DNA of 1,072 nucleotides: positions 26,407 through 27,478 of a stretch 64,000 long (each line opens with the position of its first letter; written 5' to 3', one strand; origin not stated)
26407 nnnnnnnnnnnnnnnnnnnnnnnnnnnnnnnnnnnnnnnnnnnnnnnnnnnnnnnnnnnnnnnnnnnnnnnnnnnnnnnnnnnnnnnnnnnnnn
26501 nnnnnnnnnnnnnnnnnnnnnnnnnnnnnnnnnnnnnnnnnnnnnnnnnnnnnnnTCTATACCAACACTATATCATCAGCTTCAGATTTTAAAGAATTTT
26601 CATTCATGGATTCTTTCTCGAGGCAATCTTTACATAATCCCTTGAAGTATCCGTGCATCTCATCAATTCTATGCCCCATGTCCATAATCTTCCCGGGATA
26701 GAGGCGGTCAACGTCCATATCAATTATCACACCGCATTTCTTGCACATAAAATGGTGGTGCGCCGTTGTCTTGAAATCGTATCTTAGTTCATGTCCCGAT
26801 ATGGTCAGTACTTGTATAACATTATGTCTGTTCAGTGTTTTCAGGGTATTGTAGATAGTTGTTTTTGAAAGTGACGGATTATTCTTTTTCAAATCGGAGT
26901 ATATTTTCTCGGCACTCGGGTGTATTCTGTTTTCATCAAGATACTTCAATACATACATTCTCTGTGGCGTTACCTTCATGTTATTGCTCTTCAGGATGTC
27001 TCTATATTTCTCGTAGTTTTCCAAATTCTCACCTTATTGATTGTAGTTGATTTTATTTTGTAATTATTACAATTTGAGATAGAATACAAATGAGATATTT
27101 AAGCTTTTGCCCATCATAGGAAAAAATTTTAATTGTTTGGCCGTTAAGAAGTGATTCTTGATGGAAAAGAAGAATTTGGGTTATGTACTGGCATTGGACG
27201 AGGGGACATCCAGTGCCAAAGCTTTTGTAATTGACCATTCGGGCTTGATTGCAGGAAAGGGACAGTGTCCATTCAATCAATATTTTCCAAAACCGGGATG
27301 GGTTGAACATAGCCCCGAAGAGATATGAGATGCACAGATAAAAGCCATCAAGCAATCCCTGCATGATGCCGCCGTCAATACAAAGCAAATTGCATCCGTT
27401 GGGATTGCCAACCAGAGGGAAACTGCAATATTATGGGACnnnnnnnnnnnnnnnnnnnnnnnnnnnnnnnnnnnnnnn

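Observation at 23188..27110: Complete six-gene O2/peroxide detoxification operon with a PerR-box-like 7-1-7 palindrome upstream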

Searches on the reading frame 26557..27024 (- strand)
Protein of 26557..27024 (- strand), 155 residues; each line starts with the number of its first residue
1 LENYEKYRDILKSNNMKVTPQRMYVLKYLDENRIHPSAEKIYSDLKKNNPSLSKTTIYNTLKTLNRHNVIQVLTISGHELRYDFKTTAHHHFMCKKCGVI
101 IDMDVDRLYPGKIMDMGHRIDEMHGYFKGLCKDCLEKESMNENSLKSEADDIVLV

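Call 4: search_protein_families(library=pfam, proteins=[window:26557-27024:-])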
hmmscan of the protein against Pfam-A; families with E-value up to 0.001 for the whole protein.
window:26557-27024:- (155 aa): 1 family
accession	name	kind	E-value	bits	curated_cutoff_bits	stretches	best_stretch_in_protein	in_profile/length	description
PF01475.25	FUR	-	1e-25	90.7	23.1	1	14-107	2-97/121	Ferric uptake regulator family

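Call 5: search_protein_families(library=ncbifam, proteins=[window:26557-27024:-])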
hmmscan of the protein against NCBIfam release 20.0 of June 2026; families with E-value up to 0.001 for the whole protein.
window:26557-27024:- (155 aa): 10 families
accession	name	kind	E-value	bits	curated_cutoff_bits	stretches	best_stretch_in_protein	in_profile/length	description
NF052545.1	TransRegPerRClab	equivalog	6.8e-31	107.1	180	1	7-137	4-137/138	transcriptional regulator PerR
NF047406.1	TransRegPerRTherm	equivalog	8.1e-22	77.8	200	1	17-137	5-128/130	manganese-dependent transcriptional regulator PerR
NF051892.1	TransRegFurBacil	equivalog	3.1e-20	72.7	220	1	3-138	4-147/149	ferric iron uptake transcriptional regulator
NF047462.1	FUR_perox_PerRA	exception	1.7e-16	61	200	1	2-115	3-116/142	peroxide-responsive transcriptional repressor PerRA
NF045678.1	TransRegIrrA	equivalog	8.4e-16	58.1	150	1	4-109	6-112/138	iron response transcriptional regulator IrrA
NF045677.1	FeRespRegIrr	equivalog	4.9e-14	52.5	170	1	9-108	2-102/127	Fur family transcriptional regulator Irr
NF051891.1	TransRegFurHelico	equivalog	1.8e-13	50.6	200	1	4-103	11-111/148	ferric iron uptake transcriptional regulator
NF047461.1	FUR_perox_PerRB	exception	4.3e-10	39.7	250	1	9-107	19-118/143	peroxide-responsive transcriptional repressor PerRB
NF008646.0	PRK11639.1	equivalog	3.6e-09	36.6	167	1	9-143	15-155/171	zinc uptake transcriptional repressor Zur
NF006999.0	PRK09462.1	equivalog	5e-09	35.9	146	1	10-138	7-142/148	ferric iron uptake transcriptional regulator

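Call 7: find_homologous_proteins(query=window:26557-27024:-, max_evalue=1e-10)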
Query window:26557-27024:- (155 aa): 297 proteins with E <= 1e-10 among 302 candidates; the best 120 are listed.
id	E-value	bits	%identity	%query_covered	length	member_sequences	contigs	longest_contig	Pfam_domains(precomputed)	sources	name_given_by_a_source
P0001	1.4e-99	348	100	100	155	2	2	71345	PF01475.26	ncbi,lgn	-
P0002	1.6e-72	261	76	95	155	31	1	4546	PF01475.26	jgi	-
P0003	1.5e-66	241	76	89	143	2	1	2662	PF01475.26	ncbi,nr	ncbi:MAG: hypothetical protein GWP10_11095 [Nitrospiraceae bacterium]|nr:hypothetical protein [Nitro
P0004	3.9e-64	233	69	96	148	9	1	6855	PF01475.26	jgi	-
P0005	8.5e-56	206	64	88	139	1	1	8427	PF01475.26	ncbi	-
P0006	1.0e-55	206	64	87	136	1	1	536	PF01475.26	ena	-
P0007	8.3e-55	203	62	94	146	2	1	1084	PF01475.26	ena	-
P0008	1.9e-54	202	64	88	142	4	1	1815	PF01475.26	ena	-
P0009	3.7e-54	201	64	86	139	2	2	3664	PF01475.26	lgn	-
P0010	4.0e-54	201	60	80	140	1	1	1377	PF01475.26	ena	-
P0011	4.3e-54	201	62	90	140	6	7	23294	PF01475.26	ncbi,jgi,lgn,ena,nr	ncbi:hypothetical protein B6U81_07325 [Thermoplasmatales archaeon ex4484_30]|nr:MAG: hypothetical pr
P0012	4.8e-54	201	59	91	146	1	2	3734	PF01475.26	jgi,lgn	-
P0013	7.6e-54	200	62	79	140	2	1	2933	PF01475.26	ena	-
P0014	2.6e-53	198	59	89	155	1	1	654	PF01475.26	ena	-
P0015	2.9e-53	198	63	88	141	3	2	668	PF01475.26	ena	-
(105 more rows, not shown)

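Call 11: find_related_loci(query=A1, collection=genome_contigs, flank=7000)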
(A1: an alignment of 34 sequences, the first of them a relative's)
Query A1 (155 aa) in genome_contigs; peptide patterns used: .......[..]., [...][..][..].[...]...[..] (x = any residue, [..] = any of these).
346 stretches matched a pattern; 294 encode a relative of the query (tblastn E <= 1e-3); the best 80 are kept; 80 distinct loci.
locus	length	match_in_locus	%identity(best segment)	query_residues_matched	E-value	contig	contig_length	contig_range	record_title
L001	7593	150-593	76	1-148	2e-75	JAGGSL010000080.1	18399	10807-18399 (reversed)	MAG: Thermoplasmata archaeon isolate AUK021 PB_MANV_021_c_000000000154, whole genome shotgun sequence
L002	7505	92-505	75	1-138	7e-70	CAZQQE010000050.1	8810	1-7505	MAG TPA_asm: uncultured Thermoplasmatales archaeon isolate binchicken_co164_19 genome assembly, contig: NODE_2993_length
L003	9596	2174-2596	58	4-144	3e-58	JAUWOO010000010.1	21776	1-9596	MAG: Thermoplasmatota archaeon isolate CSMAG_2452 CSMAG_2452_k141_103188_length_21776_cov_11.0000, whole genome shotgun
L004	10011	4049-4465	62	4-142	3e-58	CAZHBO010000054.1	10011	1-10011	MAG TPA_asm: uncultured Thermoplasmatales archaeon isolate binchicken_co256_245 genome assembly, contig: NODE_18264_leng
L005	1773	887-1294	60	4-139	2e-59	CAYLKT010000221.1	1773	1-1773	MAG TPA_asm: uncultured Thermoplasmatales archaeon isolate binchicken_co122_15 genome assembly, contig: NODE_96478_lengt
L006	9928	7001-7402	61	5-138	2e-57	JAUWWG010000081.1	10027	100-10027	MAG: Thermoplasmatota archaeon isolate CSMAG_2652 CSMAG_2652_k127_1436487_length_10027_cov_116.9060, whole genome shotgu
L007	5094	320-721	59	6-139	1e-57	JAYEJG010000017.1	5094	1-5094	MAG: Thermoplasmatota archaeon isolate MAG170 MAG170_20, whole genome shotgun sequence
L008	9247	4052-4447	64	6-137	5e-57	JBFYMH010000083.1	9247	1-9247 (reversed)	MAG: Thermoplasmatales archaeon isolate PPR_0057 PPR_0057.fa_k121_862995, whole genome shotgun sequence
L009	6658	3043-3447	60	4-138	2e-55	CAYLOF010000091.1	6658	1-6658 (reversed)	MAG TPA_asm: uncultured Thermoplasmatales archaeon isolate binchicken_co116_354 genome assembly, contig: NODE_13906_leng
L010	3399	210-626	60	4-143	2e-55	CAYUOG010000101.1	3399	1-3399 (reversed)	MAG TPA_asm: uncultured Thermoplasmatales archaeon isolate binchicken_co6_401 genome assembly, contig: NODE_39494_length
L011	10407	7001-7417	60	1-139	5e-55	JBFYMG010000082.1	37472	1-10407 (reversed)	MAG: Thermoplasmatales archaeon isolate PPR_0056 PPR_0056.fa_k121_677036, whole genome shotgun sequence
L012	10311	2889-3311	58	4-144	3e-55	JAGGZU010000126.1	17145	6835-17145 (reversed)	MAG: Thermoplasmata archaeon isolate AUK212 PB_MBMC_166_c_000000000072, whole genome shotgun sequence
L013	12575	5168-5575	59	4-139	6e-55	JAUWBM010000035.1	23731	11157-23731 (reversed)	MAG: Thermoplasmatota archaeon isolate CSMAG_1320 CSMAG_1320_k141_1747384_length_23731_cov_17.2153, whole genome shotgun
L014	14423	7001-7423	61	2-142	9e-55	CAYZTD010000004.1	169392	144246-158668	MAG TPA_asm: uncultured Thermoplasmatales archaeon isolate SRP332253_co2_155 genome assembly, contig: NODE_38_length_169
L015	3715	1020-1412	61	5-135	5e-54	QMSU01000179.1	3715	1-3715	MAG: Thermoplasmata archaeon isolate B78_G9 B78_Guay9_scaffold_55948, whole genome shotgun sequence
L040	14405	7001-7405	57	5-139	5e-50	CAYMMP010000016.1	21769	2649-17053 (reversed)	MAG TPA_asm: uncultured Thermoplasmatales archaeon isolate binchicken_co19_562 genome assembly, contig: NODE_3711_length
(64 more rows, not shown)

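Call 12: search_solved_structures(query=window:26557-27024:-, show_alignments=3)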
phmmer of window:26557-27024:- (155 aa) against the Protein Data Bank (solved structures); distinct sequences matched with E-value up to 0.001: 22.
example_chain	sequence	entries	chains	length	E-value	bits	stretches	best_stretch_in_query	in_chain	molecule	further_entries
2fe3_A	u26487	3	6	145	5.5e-21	78.7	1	8-139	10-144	Peroxide operon regulator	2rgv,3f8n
4i7h_A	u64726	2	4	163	2.4e-19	73.4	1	2-139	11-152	peroxide stress sensing regulator | Peroxide stress regulator PerR, FUR family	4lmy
9ire_A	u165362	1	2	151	2.4e-16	63.7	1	3-139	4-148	Ferric uptake regulation protein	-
6dk4_A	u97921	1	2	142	2.4e-16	63.6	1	9-105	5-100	Ferric uptake regulation protein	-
6d57_A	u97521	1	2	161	9.3e-13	52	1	5-136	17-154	Ferric uptake regulation protein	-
4ets_A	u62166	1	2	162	9.5e-13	52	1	5-136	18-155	Ferric uptake regulation protein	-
5nl9_A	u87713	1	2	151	9e-12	48.8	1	2-114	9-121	Transcriptional regulator (FUR family)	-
2xig_A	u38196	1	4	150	5.1e-10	43.1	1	5-104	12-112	FERRIC UPTAKE REGULATION PROTEIN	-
3eyy_A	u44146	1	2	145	7.2e-09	39.4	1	8-140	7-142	Putative iron uptake regulatory protein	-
5nbc_A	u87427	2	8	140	8e-09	39.2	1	11-137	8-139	Ferric uptake regulation protein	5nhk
2o03_A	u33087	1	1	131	1.4e-07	35.2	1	17-134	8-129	probable Zinc uptake regulation protein FurB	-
8j6w_A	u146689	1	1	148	1.9e-07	34.8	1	10-142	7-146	Ferric uptake regulation protein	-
3mwm_A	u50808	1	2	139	2.6e-07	34.3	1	17-106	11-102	Putative metal uptake regulation protein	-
7vo0_G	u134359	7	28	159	3.5e-07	33.9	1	17-106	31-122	Putative metal uptake regulation protein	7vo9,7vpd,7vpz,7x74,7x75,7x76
5fd6_A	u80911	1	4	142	4.8e-07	33.5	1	9-104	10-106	Ferric uptake regulation protein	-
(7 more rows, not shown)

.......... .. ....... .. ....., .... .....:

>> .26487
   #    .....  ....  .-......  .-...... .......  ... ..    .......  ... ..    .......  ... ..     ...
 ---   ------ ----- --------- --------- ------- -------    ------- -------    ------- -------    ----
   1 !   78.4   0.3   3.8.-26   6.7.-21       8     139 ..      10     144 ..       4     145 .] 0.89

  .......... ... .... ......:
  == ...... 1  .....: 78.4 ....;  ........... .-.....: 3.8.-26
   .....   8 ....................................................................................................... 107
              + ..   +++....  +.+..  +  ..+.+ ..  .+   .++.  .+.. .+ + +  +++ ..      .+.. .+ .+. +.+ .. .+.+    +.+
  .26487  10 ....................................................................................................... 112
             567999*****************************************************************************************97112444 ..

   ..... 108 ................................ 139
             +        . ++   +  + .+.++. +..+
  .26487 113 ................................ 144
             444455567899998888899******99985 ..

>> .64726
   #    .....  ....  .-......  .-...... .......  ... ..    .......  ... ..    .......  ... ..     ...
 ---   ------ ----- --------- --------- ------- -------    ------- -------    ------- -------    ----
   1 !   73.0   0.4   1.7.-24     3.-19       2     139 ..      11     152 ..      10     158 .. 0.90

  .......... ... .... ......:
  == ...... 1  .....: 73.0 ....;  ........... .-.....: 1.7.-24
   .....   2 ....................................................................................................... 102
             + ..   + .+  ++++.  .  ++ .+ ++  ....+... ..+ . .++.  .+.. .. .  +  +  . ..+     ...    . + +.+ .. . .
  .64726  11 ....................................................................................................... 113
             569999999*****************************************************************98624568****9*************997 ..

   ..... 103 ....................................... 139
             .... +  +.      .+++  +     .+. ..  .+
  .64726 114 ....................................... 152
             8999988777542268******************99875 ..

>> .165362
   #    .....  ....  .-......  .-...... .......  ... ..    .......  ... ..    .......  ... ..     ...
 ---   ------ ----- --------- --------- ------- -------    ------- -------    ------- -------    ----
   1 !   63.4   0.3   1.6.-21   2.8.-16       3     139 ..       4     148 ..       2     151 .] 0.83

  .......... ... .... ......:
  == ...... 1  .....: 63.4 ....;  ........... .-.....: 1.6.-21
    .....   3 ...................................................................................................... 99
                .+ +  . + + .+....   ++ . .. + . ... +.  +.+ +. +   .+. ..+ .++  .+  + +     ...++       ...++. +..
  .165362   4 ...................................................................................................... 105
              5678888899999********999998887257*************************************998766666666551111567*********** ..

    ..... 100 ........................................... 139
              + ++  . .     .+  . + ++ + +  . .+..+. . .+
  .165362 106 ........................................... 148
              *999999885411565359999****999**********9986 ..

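Call 33: find_encoding_contigs(protein=P0001, flank=1500, max_places=3)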
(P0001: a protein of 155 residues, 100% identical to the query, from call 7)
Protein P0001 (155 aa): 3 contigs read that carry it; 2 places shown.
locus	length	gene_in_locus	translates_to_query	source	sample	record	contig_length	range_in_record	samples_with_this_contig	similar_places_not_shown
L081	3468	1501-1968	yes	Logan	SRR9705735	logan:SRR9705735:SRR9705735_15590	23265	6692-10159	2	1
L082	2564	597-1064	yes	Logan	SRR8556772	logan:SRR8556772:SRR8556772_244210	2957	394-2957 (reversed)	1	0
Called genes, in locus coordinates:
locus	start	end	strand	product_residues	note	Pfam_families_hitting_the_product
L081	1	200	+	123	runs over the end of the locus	PF12146:Hydrolase_4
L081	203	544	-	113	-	PF07892:DUF1667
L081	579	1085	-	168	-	PF00370:FGGY_N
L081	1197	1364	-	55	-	PF00370:FGGY_N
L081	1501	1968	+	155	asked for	PF01475:FUR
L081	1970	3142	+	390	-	PF00753:Lactamase_B, PF19583:ODP, PF00258:Flavodoxin_1 (weak)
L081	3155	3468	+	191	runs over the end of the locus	PF00210:Ferritin, PF02915:Rubrerythrin, PF23458:DUF7130 (weak), PF21349:RUBY_RBDX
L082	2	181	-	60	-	?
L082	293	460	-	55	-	PF00370:FGGY_N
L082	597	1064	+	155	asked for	PF01475:FUR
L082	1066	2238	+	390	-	PF00753:Lactamase_B, PF19583:ODP, PF00258:Flavodoxin_1 (weak)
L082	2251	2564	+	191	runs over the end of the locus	PF00210:Ferritin, PF02915:Rubrerythrin, PF23458:DUF7130 (weak), PF21349:RUBY_RBDX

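Call 34: search_protein_families(library=pfam, proteins=[L040:7412-8107:+, L040:10500-10904:+, L040:11508-12014:+, L040:12022-12396:+])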
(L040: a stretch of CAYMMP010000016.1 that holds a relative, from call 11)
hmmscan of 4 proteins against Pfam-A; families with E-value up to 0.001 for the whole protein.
L040:7412-8107:+ (231 aa): 3 families
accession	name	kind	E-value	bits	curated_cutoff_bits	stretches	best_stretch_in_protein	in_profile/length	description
PF01613.24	Flavin_Reduct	-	2.1e-34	119.3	27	1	7-150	2-145/153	Flavin reductase like domain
PF00301.25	Rubredoxin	-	3.1e-25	88.4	23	1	182-228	1-47/47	Rubredoxin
PF21349.2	RUBY_RBDX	-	9.4e-07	28.6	26.5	0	213-228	16-29/30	Rubrerythrin, rubredoxin-like domain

L040:10500-10904:+ (134 aa): 4 families
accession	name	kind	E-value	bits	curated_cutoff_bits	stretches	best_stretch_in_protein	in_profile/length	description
PF13596.12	PAS_10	-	6.9e-25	88.2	22.1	1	10-121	1-106/106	PAS domain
PF08448.16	PAS_4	-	1e-06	29.4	23.1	1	15-122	2-107/110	PAS fold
PF13426.13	PAS_9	-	9e-06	26.3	27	1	23-122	6-103/103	PAS domain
PF00989.32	PAS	-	2e-05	25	22.6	1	10-113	3-106/113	PAS fold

L040:11508-12014:+ (168 aa): 4 families
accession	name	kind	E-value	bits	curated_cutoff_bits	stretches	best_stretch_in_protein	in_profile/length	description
PF02915.23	Rubrerythrin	-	2.4e-16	60.8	22.8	1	9-147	2-133/137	Rubrerythrin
PF13668.12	Ferritin_2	-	2e-05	25.2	24.7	1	8-143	4-128/138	Ferritin-like domain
PF09537.16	DUF2383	-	2.3e-05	24.9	30.8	0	8-66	4-62/111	Domain of unknown function (DUF2383)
PF22277.2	EncFtn-like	-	0.00018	21.6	27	0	94-145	10-61/85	EncFtn-like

L040:12022-12396:+ (124 aa): 1 family
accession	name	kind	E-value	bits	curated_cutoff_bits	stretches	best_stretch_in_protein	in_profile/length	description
PF01592.21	NifU_N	-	2e-49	167.4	22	1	4-123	2-124/127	NifU-like N terminal domain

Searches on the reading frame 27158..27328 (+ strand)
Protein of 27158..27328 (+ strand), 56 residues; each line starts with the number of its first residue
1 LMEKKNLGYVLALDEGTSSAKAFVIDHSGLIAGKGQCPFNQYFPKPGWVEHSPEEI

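Call 34: search_protein_families(library=pfam, proteins=[window:27158-27328:+])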
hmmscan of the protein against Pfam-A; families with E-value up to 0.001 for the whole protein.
window:27158-27328:+ (56 aa): 1 family
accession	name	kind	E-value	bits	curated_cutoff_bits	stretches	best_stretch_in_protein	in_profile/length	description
PF00370.27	FGGY_N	-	7.5e-11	42.5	28.8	1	9-56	1-48/245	FGGY family of carbohydrate kinases, N-terminal domain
